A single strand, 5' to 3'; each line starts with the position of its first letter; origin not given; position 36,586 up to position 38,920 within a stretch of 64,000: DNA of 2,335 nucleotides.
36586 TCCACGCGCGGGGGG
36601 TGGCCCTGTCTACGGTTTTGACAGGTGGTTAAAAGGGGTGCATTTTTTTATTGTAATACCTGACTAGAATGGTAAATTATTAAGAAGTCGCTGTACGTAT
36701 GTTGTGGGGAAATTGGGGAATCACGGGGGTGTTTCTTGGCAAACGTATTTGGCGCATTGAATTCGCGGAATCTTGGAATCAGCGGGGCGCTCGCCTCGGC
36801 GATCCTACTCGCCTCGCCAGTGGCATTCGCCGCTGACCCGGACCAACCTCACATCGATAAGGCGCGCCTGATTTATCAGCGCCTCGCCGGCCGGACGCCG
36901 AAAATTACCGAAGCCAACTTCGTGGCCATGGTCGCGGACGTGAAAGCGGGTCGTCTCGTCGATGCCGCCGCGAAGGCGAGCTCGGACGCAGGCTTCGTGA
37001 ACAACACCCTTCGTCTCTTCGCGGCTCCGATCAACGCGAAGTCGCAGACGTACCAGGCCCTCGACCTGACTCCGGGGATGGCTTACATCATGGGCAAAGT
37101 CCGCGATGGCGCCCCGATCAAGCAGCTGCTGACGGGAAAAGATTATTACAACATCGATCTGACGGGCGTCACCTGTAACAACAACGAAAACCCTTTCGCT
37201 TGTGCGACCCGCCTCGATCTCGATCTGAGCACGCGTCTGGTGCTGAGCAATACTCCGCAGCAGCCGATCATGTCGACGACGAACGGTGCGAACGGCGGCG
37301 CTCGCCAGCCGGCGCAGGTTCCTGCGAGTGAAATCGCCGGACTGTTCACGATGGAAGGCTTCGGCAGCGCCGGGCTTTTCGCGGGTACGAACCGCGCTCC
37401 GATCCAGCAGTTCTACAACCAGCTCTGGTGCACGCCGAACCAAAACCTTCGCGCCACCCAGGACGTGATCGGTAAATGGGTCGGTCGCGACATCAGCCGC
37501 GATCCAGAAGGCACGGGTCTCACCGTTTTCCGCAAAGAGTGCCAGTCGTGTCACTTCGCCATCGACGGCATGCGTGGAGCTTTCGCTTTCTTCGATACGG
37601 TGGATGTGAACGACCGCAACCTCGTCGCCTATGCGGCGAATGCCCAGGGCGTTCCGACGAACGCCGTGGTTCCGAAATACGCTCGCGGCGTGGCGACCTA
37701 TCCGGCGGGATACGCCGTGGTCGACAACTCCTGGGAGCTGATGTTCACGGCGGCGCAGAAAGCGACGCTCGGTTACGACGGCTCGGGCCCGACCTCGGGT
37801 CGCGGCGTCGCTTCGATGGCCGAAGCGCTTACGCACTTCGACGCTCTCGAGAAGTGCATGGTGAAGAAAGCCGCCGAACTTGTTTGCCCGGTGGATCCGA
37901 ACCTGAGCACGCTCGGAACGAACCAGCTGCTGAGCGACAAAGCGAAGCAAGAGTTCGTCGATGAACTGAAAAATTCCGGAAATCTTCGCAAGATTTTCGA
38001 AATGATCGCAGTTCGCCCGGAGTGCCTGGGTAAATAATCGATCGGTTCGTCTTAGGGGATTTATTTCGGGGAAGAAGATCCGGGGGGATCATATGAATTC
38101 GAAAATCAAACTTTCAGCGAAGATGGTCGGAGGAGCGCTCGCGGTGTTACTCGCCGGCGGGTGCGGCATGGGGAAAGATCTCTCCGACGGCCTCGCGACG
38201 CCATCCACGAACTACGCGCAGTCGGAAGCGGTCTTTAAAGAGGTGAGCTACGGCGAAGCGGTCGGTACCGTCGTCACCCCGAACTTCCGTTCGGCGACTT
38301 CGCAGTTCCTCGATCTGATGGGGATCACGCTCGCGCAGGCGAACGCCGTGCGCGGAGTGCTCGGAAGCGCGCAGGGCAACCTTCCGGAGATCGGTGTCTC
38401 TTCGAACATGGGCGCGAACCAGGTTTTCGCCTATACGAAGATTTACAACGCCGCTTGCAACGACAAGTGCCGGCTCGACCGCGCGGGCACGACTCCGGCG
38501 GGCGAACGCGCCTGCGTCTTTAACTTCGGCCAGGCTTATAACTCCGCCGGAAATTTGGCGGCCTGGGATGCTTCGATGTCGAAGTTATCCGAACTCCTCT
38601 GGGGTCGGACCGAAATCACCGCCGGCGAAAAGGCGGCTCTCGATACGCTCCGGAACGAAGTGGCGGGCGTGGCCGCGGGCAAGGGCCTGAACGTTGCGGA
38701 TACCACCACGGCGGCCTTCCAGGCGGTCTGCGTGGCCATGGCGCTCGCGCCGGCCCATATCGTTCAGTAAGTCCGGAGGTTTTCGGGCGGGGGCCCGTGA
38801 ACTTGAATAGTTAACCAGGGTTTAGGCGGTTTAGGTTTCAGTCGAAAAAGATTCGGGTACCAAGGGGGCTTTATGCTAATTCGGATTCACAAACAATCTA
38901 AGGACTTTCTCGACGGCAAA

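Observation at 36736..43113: Six-gene periplasmic module: split PSCyt/PSD-like CxxCH proteins, a Tat-exported DUF1501-like protein, ApbE and an FMN-binding protein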

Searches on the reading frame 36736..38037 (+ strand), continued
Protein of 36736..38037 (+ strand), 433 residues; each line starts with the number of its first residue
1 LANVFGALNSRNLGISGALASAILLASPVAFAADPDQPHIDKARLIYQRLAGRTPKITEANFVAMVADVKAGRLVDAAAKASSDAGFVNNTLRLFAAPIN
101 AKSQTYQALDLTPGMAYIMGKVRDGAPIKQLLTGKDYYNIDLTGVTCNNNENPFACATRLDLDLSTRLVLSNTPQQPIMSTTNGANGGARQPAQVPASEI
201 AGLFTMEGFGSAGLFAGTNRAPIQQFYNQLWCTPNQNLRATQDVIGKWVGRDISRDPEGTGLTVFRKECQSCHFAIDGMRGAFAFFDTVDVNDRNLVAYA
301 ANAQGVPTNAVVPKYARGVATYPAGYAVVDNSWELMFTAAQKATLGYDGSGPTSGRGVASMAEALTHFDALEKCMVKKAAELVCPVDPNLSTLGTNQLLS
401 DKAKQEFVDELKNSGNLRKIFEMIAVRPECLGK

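Call 52: search_protein_families(library=pfam, proteins=[L054:7049-9655:-, L054:6262-7092:-, L054:11075-13567:+, L054:13587-15185:+, L054:15166-16218:+, L054:16231-16992:+, L054:16983-18869:+, L054:18866-21064:+, L024:15287-16648:+, L054:3731-4936:-], max_evalue=0.01)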
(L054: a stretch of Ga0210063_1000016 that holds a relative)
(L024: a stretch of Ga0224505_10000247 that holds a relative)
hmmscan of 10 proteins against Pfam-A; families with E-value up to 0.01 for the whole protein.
L054:7049-9655:- (868 aa): 1 family
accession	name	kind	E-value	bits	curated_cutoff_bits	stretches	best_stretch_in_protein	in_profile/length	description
PF18582.6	HZS_alpha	-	1.3e-14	54.9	26.6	1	517-606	6-98/98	Hydrazine synthase alpha subunit middle domain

L054:6262-7092:- (276 aa): 4 families
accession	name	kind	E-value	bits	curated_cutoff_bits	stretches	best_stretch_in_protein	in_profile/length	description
PF08239.17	SH3_3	-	1.6e-11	44.6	27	1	65-112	3-51/54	Bacterial SH3 domain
PF13505.12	OMP_b-brl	-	3.7e-09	37.4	28.7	1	133-274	26-173/175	Outer membrane protein beta-barrel domain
PF06347.19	SH3_4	-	1.9e-05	24.7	24.1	1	67-113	7-53/56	Bacterial SH3 domain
PF07653.23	SH3_2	-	0.0034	17.5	21.8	0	83-111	20-49/55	Variant SH3 domain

L054:11075-13567:+ (830 aa): 3 families
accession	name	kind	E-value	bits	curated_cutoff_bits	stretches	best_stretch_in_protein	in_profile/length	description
PF13385.13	Laminin_G_3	-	1e-22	81.4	27.6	1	358-509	12-150/151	Concanavalin A-like lectin/glucanases superfamily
PF13442.11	Cytochrome_CBB3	-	0.00031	21.5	27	0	72-91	11-30/68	Cytochrome C oxidase, cbb3-type, subunit III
PF00034.26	Cytochrom_C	-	0.0045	18.7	21.3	0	186-223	8-47/90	Cytochrome c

L054:13587-15185:+ (532 aa): 0 families

L054:15166-16218:+ (350 aa): 1 family
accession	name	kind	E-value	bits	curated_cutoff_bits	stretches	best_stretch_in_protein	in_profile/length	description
PF02424.20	ApbE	-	3e-85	286.4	25.6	1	57-333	1-266/266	ApbE family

L054:16231-16992:+ (253 aa): 0 families

L054:16983-18869:+ (628 aa): 7 families
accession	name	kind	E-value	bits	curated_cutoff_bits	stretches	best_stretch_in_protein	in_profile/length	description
PF13432.12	TPR_16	-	1.2e-07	32.5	32.7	2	227-282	1-55/65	Tetratricopeptide repeat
PF14559.12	TPR_19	-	3.1e-06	27.9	25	1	158-222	1-65/68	Tetratricopeptide repeat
PF07719.23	TPR_2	-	0.00043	20.6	27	0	226-249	4-27/34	Tetratricopeptide repeat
PF13181.12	TPR_8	-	0.00056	20.3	25.7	0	224-248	2-26/34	Tetratricopeptide repeat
PF25063.1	ARM_TT21_C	-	0.004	17.5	35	0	107-197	90-179/209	Tetratricopeptide repeat protein 21 C-terminal ARM domain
PF25058.1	ARM_TT21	-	0.005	17.2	27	0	90-149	73-135/155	Tetratricopeptide repeat protein 21 ARM repeat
PF13176.12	TPR_7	-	0.008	16.6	27.9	0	227-248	3-24/36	Tetratricopeptide repeat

L054:18866-21064:+ (733 aa): 11 families
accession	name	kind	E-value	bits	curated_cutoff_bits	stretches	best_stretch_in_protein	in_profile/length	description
PF13174.12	TPR_6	-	7.2e-27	92.6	26.3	1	126-157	2-33/33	Tetratricopeptide repeat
PF07719.23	TPR_2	-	2.8e-20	71.1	27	0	286-315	3-32/34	Tetratricopeptide repeat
PF13428.12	TPR_14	-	8e-15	54.3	23.5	1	126-162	3-39/44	Tetratricopeptide repeat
PF13432.12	TPR_16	-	1.2e-13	51.6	32.7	1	128-195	1-65/65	Tetratricopeptide repeat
PF13424.12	TPR_12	-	3.4e-13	50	30.1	0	161-228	3-75/77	Tetratricopeptide repeat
PF13181.12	TPR_8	-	1e-11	44.5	25.7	0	286-315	3-32/34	Tetratricopeptide repeat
PF14559.12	TPR_19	-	1.4e-11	45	25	1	102-163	6-66/68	Tetratricopeptide repeat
PF00515.34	TPR_1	-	4.8e-10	39.3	27.8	0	542-566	3-27/34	Tetratricopeptide repeat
PF13525.12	YfiO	-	3.5e-08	33.9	25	1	585-727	5-121/203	Outer membrane lipoprotein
PF09976.15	TPR_21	-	0.0014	18.9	25.5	1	120-194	35-109/193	Tetratricopeptide repeat-like domain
PF23914.1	TPR_CcmH_CycH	-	0.0062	16.8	42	1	497-577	79-158/158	Cytochrome c-type biogenesis protein H TPR domain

L024:15287-16648:+ (453 aa): 6 families
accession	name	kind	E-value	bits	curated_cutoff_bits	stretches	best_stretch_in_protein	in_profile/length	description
PF13649.12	Methyltransf_25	-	6.9e-09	36.7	27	1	243-297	42-97/97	Methyltransferase domain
PF07942.18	CARME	-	5.3e-08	33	27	1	264-353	163-256/268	Carnosine N-methyltransferase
PF08241.18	Methyltransf_11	-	7.3e-08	33.4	21.2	1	175-300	2-94/95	Methyltransferase domain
PF08242.18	Methyltransf_12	-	0.00012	23.2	30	1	174-298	1-97/98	Methyltransferase domain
PF03966.22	Trm112p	-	0.00018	21.8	22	1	9-42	4-40/40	Trm112p-like protein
PF13847.12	Methyltransf_31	-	0.0065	16.6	27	0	173-223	7-58/145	Methyltransferase domain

L054:3731-4936:- (401 aa): 1 family
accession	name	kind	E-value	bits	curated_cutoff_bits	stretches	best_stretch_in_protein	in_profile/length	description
PF12094.14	DUF3570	-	5.7e-42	144.4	25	1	98-344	103-382/427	Protein of unknown function (DUF3570)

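Call 66: search_protein_families(library=pfam, proteins=[L006:3789-4466:+, L007:1378-1962:+, L007:3601-4698:+], max_evalue=1)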
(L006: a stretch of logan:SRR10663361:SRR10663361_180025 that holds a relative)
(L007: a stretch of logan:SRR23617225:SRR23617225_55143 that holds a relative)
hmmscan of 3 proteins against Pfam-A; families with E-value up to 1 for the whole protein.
L006:3789-4466:+ (225 aa): 0 families

L007:1378-1962:+ (194 aa): 0 families

L007:3601-4698:+ (365 aa): 7 families
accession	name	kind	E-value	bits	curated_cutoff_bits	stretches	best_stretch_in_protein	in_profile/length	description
PF22297.1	PccH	-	0.00016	22.2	24.4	1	50-73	3-26/133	PccH Cytochrome c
PF14522.11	Cytochrome_C7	-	0.011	15.9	24.8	0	58-71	13-54/67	Cytochrome c7 and related cytochrome c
PF22113.1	Mtrc-MtrF_II-IV_dom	-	0.052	13.5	30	0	54-73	77-96/176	Outer membrane cytochrome MtrC/MtrF-like, domains II/IV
PF13442.11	Cytochrome_CBB3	-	0.056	14.2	27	0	57-83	10-34/68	Cytochrome C oxidase, cbb3-type, subunit III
PF09626.15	DHC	-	0.068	14.7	22.2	1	59-122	3-55/116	Dihaem cytochrome c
PF09699.15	Paired_CXXCH_1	-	0.08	13.1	20.6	0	54-67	1-15/41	Doubled CXXCH motif (Paired_CXXCH_1)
PF00034.26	Cytochrom_C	-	0.87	11.4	21.3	0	287-364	9-88/90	Cytochrome c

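Call 67: search_protein_families(library=pfam, alignment_id=A5, max_evalue=0.1)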
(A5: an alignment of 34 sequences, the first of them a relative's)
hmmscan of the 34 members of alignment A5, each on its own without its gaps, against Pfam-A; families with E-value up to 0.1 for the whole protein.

A. member 1, L054:11075-13567:+ (830 aa): 4 families
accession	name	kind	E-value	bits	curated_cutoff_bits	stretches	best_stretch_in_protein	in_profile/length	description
PF13385.13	Laminin_G_3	-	1e-22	81.4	27.6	1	358-509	12-150/151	Concanavalin A-like lectin/glucanases superfamily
PF13442.11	Cytochrome_CBB3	-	0.00031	21.5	27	0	72-91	11-30/68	Cytochrome C oxidase, cbb3-type, subunit III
PF00034.26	Cytochrom_C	-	0.0045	18.7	21.3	0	186-223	8-47/90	Cytochrome c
PF14522.11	Cytochrome_C7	-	0.043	14.1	24.8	0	68-81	37-50/67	Cytochrome c7 and related cytochrome c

B. families by the number of members that match (of 34 scanned): 19 families
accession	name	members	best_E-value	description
PF13385.13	Laminin_G_3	34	1e-22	Concanavalin A-like lectin/glucanases superfamily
PF13442.11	Cytochrome_CBB3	19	0.00014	Cytochrome C oxidase, cbb3-type, subunit III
PF09698.15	GSu_C4xC__C2xCH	15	0.0026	Geobacter CxxxxCH...CXXCH motif (GSu_C4xC__C2xCH)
PF14522.11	Cytochrome_C7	15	0.0088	Cytochrome c7 and related cytochrome c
PF09699.15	Paired_CXXCH_1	10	0.0015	Doubled CXXCH motif (Paired_CXXCH_1)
PF02973.23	Sialidase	8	2.6e-05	Sialidase, N-terminal domain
PF00034.26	Cytochrom_C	8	0.0045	Cytochrome c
PF22113.1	Mtrc-MtrF_II-IV_dom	4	0.033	Outer membrane cytochrome MtrC/MtrF-like, domains II/IV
PF14376.11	Haem_bd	3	0.057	Haem-binding domain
PF11452.13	DUF3000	2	0.058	Protein of unknown function (DUF3000)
PF22297.1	PccH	2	0.081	PccH Cytochrome c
PF04392.18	ABC_sub_bind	1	0.021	ABC transporter substrate binding protein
PF24381.1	DUF7537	1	0.033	Family of unknown function (DUF7537)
PF20101.4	DUF6491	1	0.036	Family of unknown function (DUF6491)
PF18338.7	BppL_N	1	0.049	Lower baseplate protein N-terminal domain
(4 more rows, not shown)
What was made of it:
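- Dbig always carries a lectin-type Laminin_G_3 domain (call 67).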

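Call 72: search_solved_structures(query=A2, max_evalue=10)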
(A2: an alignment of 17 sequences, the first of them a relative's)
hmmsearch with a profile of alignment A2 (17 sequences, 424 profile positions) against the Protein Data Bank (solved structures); distinct sequences matched with E-value up to 10: 16.
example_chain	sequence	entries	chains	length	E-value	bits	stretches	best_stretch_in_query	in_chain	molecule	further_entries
7rh5_O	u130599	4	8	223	0.026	16.5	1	236-267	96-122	Cytochrome bc1 complex cytochrome c subunit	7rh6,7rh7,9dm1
6hwh_M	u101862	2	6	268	0.04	15.9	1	236-267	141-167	Cytochrome bc1 complex cytochrome c subunit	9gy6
8ovc_O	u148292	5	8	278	0.044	15.7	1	236-267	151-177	Cytochrome bc1 complex cytochrome c subunit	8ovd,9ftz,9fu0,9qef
6adq_C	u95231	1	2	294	0.05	15.5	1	236-267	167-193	Cytochrome bc1 complex cytochrome c subunit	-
7q21_C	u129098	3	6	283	0.061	15.3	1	227-267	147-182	Cytochrome bc1 complex cytochrome c subunit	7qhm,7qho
8qjg_A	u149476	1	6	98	0.83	11.5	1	251-269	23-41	Lipoprotein cytochrome c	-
6xkx_p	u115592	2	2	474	1.1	11.1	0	249-269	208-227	Cbb3-type cytochrome c oxidase subunit CcoP,Cytochrome c-type cyt cy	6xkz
1ffk_S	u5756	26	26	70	1.3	10.9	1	51-92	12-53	RIBOSOMAL PROTEIN L29 | 50S RIBOSOMAL PROTEIN L29 | 50S ribosomal protein L29P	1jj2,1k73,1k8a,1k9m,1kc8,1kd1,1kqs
4wq7_A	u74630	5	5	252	1.3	10.9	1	247-268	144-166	Thiosulfate dehydrogenase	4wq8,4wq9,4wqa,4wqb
4wqc_A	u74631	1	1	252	1.3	10.9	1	247-268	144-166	Thiosulfate dehydrogenase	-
4wqd_A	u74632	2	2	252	1.3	10.9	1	247-268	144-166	Thiosulfate dehydrogenase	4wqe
4v2k_A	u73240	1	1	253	1.3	10.9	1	247-268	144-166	THIOSULFATE DEHYDROGENASE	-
1s72_V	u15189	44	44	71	1.3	10.8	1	51-92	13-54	50S ribosomal protein L29P | 50S ribosomal protein L29 | RPL29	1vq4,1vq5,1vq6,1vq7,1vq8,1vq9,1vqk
3g4s_V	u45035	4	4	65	1.5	10.7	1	51-88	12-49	50S ribosomal protein L29P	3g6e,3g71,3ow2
9wcx_U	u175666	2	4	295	2.5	9.9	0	254-269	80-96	Cytochrome bc1 complex cytochrome c subunit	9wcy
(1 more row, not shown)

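Call 86: search_protein_families(library=pfam, alignment_id=A7, max_evalue=0.1)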
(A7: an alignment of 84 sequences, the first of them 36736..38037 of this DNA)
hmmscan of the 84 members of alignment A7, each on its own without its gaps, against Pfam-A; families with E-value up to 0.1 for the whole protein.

A. member 1, window:36736-38037:+ (433 aa): 1 family
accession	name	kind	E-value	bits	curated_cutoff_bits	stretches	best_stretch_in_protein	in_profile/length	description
PF16970.11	FimA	-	0.003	18.3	30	1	258-306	14-66/145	Type-1 fimbrial protein, A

B. families by the number of members that match (of 84 scanned): 12 families
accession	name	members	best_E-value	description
PF07624.16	PSD2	50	1.2e-06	Protein of unknown function (DUF1585)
PF07627.16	PSCyt3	29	0.0035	Protein of unknown function (DUF1588)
PF07583.16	PSCyt2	11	0.0052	Protein of unknown function (DUF1549)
PF13442.11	Cytochrome_CBB3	3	0.029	Cytochrome C oxidase, cbb3-type, subunit III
PF16970.11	FimA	1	0.003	Type-1 fimbrial protein, A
PF01940.21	DUF92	1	0.021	Integral membrane protein DUF92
PF15307.11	SPACA7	1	0.023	Sperm acrosome-associated protein 7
PF00570.28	HRDC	1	0.028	HRDC domain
PF12245.14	Big_3_2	1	0.065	Bacterial Ig-like domain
PF12804.13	NTP_transf_3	1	0.075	MobA-like NTP transferase domain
PF12653.12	DUF3785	1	0.075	Protein of unknown function (DUF3785)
PF21420.2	Tautomerase-like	1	0.085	Tautomerase-like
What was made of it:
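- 36736..38037 (+): Gene A: Sec-exported mono-haem protein (CQSCH at residues 269-273). It is a minimal, divergent relative of the PSCyt3-PSD2 (DUF1588/DUF1585) module. Pfam hits across 84 members: PSD2 50/84, PSCyt3 29/84, PSCyt2 11/84 (call 86).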

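Call 93: search_dna_similar(query=L054:9866-11071:+, collection=plasmids, mode=protein, max_evalue=0.01, max_rows=15)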
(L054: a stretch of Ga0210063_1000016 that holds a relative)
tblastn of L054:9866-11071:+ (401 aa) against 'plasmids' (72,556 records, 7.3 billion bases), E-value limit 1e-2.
No match.

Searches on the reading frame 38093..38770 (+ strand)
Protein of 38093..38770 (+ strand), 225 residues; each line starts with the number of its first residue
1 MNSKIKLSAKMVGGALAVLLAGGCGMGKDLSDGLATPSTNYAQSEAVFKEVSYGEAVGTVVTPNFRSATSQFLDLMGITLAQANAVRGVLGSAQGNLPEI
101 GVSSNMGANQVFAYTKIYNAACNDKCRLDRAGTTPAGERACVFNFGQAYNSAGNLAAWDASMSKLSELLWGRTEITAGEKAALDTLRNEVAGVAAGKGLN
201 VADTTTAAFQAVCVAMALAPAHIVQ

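Call 3: search_protein_families(library=pfam, proteins=[window:38093-38770:+], max_evalue=1)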
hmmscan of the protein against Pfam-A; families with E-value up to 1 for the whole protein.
window:38093-38770:+ (225 aa): 0 families

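Call 4: search_protein_families(library=ncbifam, proteins=[window:38093-38770:+], max_evalue=1)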
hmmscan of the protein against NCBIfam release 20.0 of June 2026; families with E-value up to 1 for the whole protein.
window:38093-38770:+ (225 aa): 0 families
